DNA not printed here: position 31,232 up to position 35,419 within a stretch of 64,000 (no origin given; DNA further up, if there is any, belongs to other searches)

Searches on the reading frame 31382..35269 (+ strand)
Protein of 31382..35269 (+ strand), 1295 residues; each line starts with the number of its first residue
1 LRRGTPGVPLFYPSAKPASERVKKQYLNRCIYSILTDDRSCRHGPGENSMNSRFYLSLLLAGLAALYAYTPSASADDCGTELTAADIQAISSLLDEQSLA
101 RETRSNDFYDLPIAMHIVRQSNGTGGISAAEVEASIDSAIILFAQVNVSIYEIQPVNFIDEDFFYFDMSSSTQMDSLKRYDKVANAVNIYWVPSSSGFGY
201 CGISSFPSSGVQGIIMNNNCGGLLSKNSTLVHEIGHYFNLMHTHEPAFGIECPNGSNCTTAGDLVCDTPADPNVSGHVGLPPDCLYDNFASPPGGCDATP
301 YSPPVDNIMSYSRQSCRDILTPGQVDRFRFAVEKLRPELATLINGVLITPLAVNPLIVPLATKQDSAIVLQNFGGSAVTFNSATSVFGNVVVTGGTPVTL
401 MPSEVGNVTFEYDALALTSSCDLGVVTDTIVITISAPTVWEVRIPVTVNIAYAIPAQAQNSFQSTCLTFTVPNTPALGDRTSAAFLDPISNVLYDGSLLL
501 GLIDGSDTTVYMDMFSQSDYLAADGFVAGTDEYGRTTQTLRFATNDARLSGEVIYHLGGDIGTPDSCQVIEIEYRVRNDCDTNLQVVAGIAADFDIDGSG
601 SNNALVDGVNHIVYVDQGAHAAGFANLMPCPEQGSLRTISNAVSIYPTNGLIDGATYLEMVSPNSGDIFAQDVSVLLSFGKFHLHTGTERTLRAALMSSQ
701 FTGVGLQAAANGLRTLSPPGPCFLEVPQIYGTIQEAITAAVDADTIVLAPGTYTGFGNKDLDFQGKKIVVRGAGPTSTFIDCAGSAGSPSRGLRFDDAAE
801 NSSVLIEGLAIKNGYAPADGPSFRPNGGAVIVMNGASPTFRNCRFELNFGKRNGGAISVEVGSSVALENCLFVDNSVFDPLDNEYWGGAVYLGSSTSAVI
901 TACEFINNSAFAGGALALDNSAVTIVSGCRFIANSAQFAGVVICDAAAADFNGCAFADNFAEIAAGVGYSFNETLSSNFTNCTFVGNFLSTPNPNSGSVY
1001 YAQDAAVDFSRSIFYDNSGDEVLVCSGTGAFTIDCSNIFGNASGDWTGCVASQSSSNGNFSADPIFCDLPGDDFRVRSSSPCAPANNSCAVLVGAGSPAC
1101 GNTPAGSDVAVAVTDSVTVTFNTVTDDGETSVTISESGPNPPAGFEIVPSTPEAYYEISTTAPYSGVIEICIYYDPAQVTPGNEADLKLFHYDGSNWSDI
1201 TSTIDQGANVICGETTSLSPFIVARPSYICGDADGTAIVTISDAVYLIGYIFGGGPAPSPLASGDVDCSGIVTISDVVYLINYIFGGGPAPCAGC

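Call 10: search_protein_families(library=pfam, proteins=[window:31382-35269:+], max_evalue=0.01)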
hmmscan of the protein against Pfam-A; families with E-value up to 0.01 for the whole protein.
window:31382-35269:+ (1295 aa): 4 families
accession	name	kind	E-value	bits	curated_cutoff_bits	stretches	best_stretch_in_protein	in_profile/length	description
PF05572.19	Peptidase_M43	-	7.7e-08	32.8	23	1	223-332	65-151/152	Pregnancy-associated plasma protein-A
PF17161.10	DUF5123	-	6e-06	27.8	35.1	1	978-1081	2-103/113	Domain of unknown function (DUF5123)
PF00404.24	Dockerin_1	-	0.0014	19.2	22.9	1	1231-1284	2-56/57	Dockerin type I domain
PF13582.12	Reprolysin_3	-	0.0068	17.4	22.4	0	197-243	73-123/123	Metallo-peptidase family M12B Reprolysin-like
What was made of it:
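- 31382..35269 (+): M43 metallopeptidase, beta-helix and dockerin gene (1295-aa ORF; 1246 aa as called elsewhere). Pfam PF05572 and a weak PF00404 match (call 10).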

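Call 40: find_homologous_proteins(query=window:31382-35269:+, max_evalue=1e-30)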
Query window:31382-35269:+ (1295 aa): 61 proteins with E <= 1e-30 among 8000 candidates.
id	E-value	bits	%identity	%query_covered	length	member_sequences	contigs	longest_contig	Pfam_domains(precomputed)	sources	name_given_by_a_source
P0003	0.0e+0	2815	100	96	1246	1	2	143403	PF05572.20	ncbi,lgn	-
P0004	0.0e+0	2460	86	96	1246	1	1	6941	PF05572.20,PF13229.13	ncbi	-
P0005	0.0e+0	2452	86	96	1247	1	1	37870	PF05572.20,PF13229.13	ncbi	-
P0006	0.0e+0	2176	76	96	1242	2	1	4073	PF05572.20,PF13229.13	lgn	-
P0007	0.0e+0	2151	75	96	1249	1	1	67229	PF05572.20,PF13229.13,PF22842.4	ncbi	-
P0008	0.0e+0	1522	55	96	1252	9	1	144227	PF05572.20,PF13229.13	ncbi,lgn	-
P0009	0.0e+0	1495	56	95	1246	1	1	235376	PF05572.20,PF13229.13,PF02415.24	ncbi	-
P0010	0.0e+0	1449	52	98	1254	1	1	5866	PF05572.20,PF13229.13,PF00404.25,PF22842.4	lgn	-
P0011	0.0e+0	1223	49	95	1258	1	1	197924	PF05572.20,PF13229.13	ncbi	-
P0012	0.0e+0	1190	49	95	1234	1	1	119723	PF00404.25,PF22842.4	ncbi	-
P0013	0.0e+0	1178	50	89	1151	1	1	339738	PF05572.20,PF13229.13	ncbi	-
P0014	4.3e-214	732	49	48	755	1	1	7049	PF05572.20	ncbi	-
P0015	7.3e-214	731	48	50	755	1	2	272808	PF05572.20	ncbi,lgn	-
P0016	5.2e-210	718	47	50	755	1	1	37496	PF05572.20,PF00404.25,PF22544.3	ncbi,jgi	-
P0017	8.5e-207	708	47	50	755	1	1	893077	PF05572.20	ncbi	-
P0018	5.6e-205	702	47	48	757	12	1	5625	PF05572.20,PF00404.25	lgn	-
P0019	3.0e-204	699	46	50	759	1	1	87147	PF05572.20,PF00404.25,PF22544.3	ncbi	-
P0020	4.0e-200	686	47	51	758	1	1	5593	PF05572.20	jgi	jgi:hypothetical protein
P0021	5.7e-198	679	43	53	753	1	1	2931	PF05572.20,PF00404.25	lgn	-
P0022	9.0e-189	648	45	51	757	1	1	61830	PF05572.20,PF00404.25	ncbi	-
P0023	1.1e-181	625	42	50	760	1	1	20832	PF05572.20,PF00404.25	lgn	-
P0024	1.2e-181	624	43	51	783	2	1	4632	PF05572.20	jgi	-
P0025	4.7e-181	623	45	50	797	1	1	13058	PF05572.20,PF00404.25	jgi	-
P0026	3.4e-176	606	44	51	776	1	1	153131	PF05572.20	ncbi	ncbi:MAG: M43 family zinc metalloprotease [Candidatus Zixiibacteriota bacterium]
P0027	8.3e-175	602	43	51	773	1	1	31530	PF05572.20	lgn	-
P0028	8.9e-172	592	42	51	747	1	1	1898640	PF05572.20,PF00404.25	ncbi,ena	-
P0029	5.2e-171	589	44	49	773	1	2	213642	PF05572.20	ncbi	ncbi:MAG: M43 family zinc metalloprotease [candidate division Zixibacteria bacterium]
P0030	2.6e-169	584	41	48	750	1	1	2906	PF05572.20,PF00404.25,PF13688.13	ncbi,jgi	jgi:hypothetical protein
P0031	1.7e-168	581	43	49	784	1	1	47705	PF05572.20,PF00404.25,PF13688.13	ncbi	-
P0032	9.5e-167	575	39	51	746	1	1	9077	PF00404.25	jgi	jgi:hypothetical protein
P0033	2.3e-166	574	41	50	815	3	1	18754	PF05572.20,PF00404.25,PF13688.13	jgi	jgi:hypothetical protein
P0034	7.5e-164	566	41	49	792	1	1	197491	PF05572.20,PF00404.25,PF13688.13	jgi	jgi:Dockerin type I domain/Pregnancy-associated plasma protein-A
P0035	1.7e-141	491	38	51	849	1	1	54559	PF05572.20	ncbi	-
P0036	3.4e-138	481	39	51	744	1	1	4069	PF05572.20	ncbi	-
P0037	1.6e-136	475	37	56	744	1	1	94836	PF05572.20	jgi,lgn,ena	-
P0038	2.0e-133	465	38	54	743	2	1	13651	PF05572.20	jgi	-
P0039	1.5e-125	439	37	49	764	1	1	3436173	PF05572.20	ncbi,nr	ncbi:MAG: hypothetical protein JSU65_01135 [Candidatus Zixiibacteriota bacterium]|nr:MAG: hypothetic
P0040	1.0e-119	419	36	50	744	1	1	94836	PF05572.20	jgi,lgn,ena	-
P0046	1.2e-57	214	41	23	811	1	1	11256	PF05572.20,PF07676.19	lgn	-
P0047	6.6e-56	208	45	18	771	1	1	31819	PF05572.20,PF26549.1,PF26550.2,PF07676.19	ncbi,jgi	ncbi:MAG: M43 family zinc metalloprotease [Planctomycetota bacterium]|jgi:Tol biopolymer transport s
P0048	2.2e-55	206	42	21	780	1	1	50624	PF05572.20,PF26549.1,PF07676.19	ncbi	-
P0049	1.8e-51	193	42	20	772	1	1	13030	PF05572.20,PF26549.1,PF07676.19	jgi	jgi:Tol biopolymer transport system component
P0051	2.4e-50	190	40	19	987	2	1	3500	PF05572.20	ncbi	-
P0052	5.8e-46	175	38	20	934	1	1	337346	PF05572.20,PF20773.6,PF00629.31,PF18962.8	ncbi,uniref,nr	ncbi:T9SS type A sorting domain-containing protein [Luteibaculum oceani]|uniref:T9SS type A sorting 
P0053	2.5e-45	173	42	18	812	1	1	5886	PF05572.20,PF07676.19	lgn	-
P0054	1.2e-44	171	38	20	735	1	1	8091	PF05572.20,PF00801.27,PF18962.8,PF18911.7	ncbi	ncbi:MAG: PKD domain-containing protein [Bacteroidota bacterium]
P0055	3.7e-44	169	38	21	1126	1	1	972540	PF05572.20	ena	-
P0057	3.4e-42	163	37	21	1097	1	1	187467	PF05572.20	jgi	jgi:hypothetical protein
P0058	7.6e-39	151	37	22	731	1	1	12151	PF05572.20,PF13582.13,PF00629.31,PF18962.8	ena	-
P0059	1.1e-37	148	37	20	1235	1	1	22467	PF05572.20,PF16820.12,PF18962.8,PF18998.7,PF07705.18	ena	-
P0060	4.3e-37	146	34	21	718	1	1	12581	PF05572.20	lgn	-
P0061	5.3e-37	145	42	17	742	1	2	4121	PF05572.20,PF00801.27,PF00629.31,PF18962.8,PF18911.7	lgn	-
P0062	1.2e-32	131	48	12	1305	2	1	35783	PF05572.20,PF11617.14,PF02494.23,PF18962.8,PF13953.13,PF18911.7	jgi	jgi:Putative metal-binding motif/Secretion system C-terminal sorting domain/Pregnancy-associated pla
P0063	2.7e-32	130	35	19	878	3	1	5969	PF01839.30,PF00404.25,PF25292.1,PF13517.13,PF13570.14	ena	-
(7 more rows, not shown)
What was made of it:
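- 31382..35269 (+): Orthologues P0003-P0007 (call 40).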

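Call 41: find_encoding_contigs(protein=P0007, flank=10000, max_places=4)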
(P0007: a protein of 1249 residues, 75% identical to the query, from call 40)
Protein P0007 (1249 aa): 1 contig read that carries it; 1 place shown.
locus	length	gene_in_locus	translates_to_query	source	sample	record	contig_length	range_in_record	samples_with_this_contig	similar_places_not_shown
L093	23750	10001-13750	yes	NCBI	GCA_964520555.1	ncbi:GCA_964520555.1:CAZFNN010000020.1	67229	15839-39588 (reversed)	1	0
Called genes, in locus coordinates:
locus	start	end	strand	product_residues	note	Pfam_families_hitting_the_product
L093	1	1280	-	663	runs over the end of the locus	PF12969:DUF3857, PF01841:Transglut_core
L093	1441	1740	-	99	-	PF01713:Smr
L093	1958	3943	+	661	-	PF00404:Dockerin_1 (weak)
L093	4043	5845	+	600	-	PF02412:TSP_3 (weak)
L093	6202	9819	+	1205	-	PF01839:FG-GAP (faint), PF02412:TSP_3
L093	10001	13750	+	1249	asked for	PF05572:Peptidase_M43, PF22842:Pel9A-like_beta_helix (faint), PF13229:Beta_helix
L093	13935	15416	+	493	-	-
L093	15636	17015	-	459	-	PF00072:Response_reg, PF00158:Sigma54_activat, PF14532:Sigma54_activ_2, PF07728:AAA_5, PF25601:AAA_lid_14, PF02954:HTH_8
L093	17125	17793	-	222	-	PF00565:SNase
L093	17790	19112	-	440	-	PF13428:TPR_14 (faint), PF12895:ANAPC3 (faint), PF13424:TPR_12, PF13432:TPR_16 (weak), PF14559:TPR_19 (weak), PF13432:TPR_16, PF14559:TPR_19 (weak), PF25062:ARM_TT21_N, +13 more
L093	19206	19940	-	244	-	-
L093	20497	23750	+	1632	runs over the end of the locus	PF13360:PQQ_2 (faint), PF00404:Dockerin_1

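Call 42: find_encoding_contigs(protein=P0004, flank=10000, max_places=4)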
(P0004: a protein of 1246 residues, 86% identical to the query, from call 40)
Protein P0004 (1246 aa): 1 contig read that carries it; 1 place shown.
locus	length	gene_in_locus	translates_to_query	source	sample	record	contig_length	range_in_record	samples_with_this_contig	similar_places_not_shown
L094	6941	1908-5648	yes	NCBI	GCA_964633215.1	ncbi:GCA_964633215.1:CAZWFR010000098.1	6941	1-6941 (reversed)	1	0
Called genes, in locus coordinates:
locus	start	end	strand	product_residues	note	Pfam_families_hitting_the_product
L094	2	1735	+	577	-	?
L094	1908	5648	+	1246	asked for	PF05572:Peptidase_M43, PF13229:Beta_helix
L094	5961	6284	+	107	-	-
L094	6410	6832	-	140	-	PF25601:AAA_lid_14, PF02954:HTH_8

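Call 43: find_encoding_contigs(protein=P0006, flank=10000, max_places=4)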
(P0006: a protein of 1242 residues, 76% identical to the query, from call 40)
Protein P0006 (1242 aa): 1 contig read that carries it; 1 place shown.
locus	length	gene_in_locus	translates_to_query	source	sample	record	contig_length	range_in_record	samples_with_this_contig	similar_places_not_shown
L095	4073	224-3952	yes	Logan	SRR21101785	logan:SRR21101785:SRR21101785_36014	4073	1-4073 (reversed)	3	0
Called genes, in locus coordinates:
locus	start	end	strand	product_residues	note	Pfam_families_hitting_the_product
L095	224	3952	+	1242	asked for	PF05572:Peptidase_M43, PF13229:Beta_helix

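Call 64: find_encoding_contigs(protein=P0008, flank=8000, max_places=3)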
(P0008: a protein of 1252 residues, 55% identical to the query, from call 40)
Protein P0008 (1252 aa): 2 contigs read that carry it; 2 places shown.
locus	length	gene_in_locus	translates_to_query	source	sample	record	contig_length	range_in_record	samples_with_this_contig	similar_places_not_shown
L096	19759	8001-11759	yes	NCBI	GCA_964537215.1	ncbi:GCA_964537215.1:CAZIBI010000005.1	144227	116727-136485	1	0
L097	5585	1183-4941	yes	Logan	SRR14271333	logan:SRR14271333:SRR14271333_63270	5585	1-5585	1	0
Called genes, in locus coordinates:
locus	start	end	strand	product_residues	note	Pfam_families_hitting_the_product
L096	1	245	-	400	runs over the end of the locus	PF00072:Response_reg, PF08668:HDOD, PF01966:HD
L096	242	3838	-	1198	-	PF00989:PAS, PF13426:PAS_9, PF00989:PAS, PF08448:PAS_4, PF13426:PAS_9, PF00989:PAS, PF13188:PAS_8, PF00989:PAS, +12 more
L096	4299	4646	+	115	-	PF00076:RRM_1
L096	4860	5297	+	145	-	-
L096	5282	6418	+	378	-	-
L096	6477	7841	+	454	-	PF18911:PKD_4 (faint), PF00801:PKD, PF00404:Dockerin_1 (weak)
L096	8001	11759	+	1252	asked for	PF05572:Peptidase_M43 (weak), PF13229:Beta_helix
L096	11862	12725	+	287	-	PF01145:Band_7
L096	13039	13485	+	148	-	-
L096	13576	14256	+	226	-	PF00300:His_Phos_1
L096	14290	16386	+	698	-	PF13089:PP_kinase_N, PF02503:PP_kinase, PF17941:PP_kinase_C_1, PF13091:PLDc_2, PF13090:PP_kinase_C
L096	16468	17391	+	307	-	PF02541:Ppx-GppA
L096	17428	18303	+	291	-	PF05235:CHAD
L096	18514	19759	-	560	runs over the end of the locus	PF00069:Pkinase, PF07714:PK_Tyr_Ser-Thr, PF01163:RIO1 (faint), PF01636:APH (faint), PF03109:ABC1 (faint), PF14531:Kinase-like (faint), PF00069:Pkinase, PF07714:PK_Tyr_Ser-Thr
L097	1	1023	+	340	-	?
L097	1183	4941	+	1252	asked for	PF05572:Peptidase_M43 (weak), PF13229:Beta_helix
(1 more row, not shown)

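Call 65: find_encoding_contigs(protein=P0009, flank=8000, max_places=3)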
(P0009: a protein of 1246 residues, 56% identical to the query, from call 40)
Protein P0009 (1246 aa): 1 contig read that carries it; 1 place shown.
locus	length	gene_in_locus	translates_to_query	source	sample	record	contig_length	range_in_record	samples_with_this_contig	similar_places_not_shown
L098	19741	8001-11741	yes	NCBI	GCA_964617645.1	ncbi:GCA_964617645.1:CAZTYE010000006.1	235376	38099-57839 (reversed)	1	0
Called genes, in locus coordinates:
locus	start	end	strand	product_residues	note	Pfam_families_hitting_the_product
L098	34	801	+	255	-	-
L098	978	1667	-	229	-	PF07819:PGAP1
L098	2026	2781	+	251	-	-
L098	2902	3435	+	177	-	PF06835:LptC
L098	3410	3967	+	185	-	-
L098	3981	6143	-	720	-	PF01074:Glyco_hydro_38N, PF03065:Glyco_hydro_57, PF09094:AmyA-A_glucT_m, PF09095:AmyA-gluTrfs_C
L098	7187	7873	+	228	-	-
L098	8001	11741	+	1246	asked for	PF05572:Peptidase_M43, PF02415:Chlam_PMP (faint), PF13229:Beta_helix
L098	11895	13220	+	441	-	PF25917:BSH_RND, PF25973:BSH_CzcB (weak), PF25954:Beta-barrel_RND_2 (faint), PF25990:Beta-barrel_YknX, PF26002:Beta-barrel_AprE (weak)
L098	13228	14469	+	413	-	PF12704:MacB_PCD, PF02687:FtsX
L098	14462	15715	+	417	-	PF12704:MacB_PCD, PF02687:FtsX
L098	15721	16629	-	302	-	PF02424:ApbE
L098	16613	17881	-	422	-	PF12094:DUF3570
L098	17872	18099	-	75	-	PF14086:DUF4266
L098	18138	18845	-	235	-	-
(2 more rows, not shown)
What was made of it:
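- More distant M43 orthologues sit in other contexts (calls 64, 65).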
